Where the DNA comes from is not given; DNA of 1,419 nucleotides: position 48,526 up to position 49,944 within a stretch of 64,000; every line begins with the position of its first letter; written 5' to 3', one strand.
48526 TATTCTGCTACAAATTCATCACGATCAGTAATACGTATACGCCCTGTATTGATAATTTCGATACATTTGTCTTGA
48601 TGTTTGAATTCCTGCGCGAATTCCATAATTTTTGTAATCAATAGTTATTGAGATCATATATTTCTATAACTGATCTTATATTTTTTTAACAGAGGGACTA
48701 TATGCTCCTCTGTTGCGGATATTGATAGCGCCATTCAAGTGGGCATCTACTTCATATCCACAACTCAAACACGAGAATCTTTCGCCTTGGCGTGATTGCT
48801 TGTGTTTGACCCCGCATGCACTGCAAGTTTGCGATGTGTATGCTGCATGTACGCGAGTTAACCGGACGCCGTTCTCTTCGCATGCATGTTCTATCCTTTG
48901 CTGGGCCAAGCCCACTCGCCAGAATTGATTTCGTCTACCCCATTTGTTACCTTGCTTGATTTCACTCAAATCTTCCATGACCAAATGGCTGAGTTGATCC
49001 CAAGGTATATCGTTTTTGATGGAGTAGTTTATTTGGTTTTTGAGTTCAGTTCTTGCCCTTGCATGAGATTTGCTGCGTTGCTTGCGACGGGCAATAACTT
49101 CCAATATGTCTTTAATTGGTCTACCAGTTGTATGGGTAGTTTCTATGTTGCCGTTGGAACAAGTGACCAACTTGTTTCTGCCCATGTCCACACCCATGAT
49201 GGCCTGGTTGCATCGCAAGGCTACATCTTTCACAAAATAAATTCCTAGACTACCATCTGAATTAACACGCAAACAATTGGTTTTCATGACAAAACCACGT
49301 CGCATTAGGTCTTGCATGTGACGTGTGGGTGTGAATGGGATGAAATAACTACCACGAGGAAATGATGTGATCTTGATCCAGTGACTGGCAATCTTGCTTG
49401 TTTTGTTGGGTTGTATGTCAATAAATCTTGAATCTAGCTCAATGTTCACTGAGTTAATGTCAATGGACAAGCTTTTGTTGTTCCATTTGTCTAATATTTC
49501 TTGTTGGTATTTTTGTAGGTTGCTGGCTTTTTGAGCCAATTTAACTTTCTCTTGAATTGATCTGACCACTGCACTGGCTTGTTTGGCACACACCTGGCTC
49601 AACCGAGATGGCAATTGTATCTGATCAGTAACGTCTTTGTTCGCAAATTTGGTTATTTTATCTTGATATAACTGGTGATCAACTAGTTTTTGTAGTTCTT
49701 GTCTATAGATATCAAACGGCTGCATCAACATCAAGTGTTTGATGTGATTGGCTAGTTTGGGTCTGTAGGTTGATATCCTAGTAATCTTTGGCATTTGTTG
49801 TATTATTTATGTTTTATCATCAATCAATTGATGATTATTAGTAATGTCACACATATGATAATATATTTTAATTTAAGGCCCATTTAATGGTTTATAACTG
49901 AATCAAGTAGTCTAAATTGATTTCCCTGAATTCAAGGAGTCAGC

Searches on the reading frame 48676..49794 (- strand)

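Call 9: search_protein_families(library=pfam, proteins=[window:48676-49794:-], max_evalue=0.01)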
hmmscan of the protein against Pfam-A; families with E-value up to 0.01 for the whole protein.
window:48676-49794:- (372 aa): 2 families
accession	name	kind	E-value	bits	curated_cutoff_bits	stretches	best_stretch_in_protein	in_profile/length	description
PF07282.18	Cas12f1-like_TNB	-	2.2e-19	69.8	26.3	1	298-359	5-60/60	Cas12f1-like, TNB domain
PF01385.25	OrfB_IS605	-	0.0027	18.4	30.5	1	198-246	17-65/120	Probable transposase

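Call 81: search_protein_families(library=ncbifam, proteins=[window:48676-49794:-], max_evalue=0.01)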
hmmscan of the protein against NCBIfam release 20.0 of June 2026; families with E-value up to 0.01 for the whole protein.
window:48676-49794:- (372 aa): 6 families
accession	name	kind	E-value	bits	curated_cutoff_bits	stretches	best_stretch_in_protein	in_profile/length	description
NF040570.1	guided_TnpB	subfamily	1.3e-23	83.9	100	2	270-362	292-389/389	RNA-guided endonuclease TnpB family protein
NF049972.1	CRISPR_Cas12f2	exception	4.8e-15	55.3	450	1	236-363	380-519/524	type V CRISPR-associated effector Cas12f2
NF038281.1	IS200_TnpB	exception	3.4e-08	33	425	1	300-363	293-359/360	IS200/IS605 family element RNA-guided endonuclease TnpB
NF038280.1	IS607_TnpB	exception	9.4e-07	28.1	350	1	196-369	201-398/431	IS607 family element RNA-guided endonuclease TnpB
NF045604.1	cas_Cas12e_CasX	equivalog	0.00019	19.9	200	1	308-336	739-767/886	type V CRISPR RNA-guided endonuclease Cas12e/CasX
TIGR01766.2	TIGR01766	domain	0.0018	18.7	32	1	253-321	10-82/82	IS200/IS605 family accessory protein TnpB-related protein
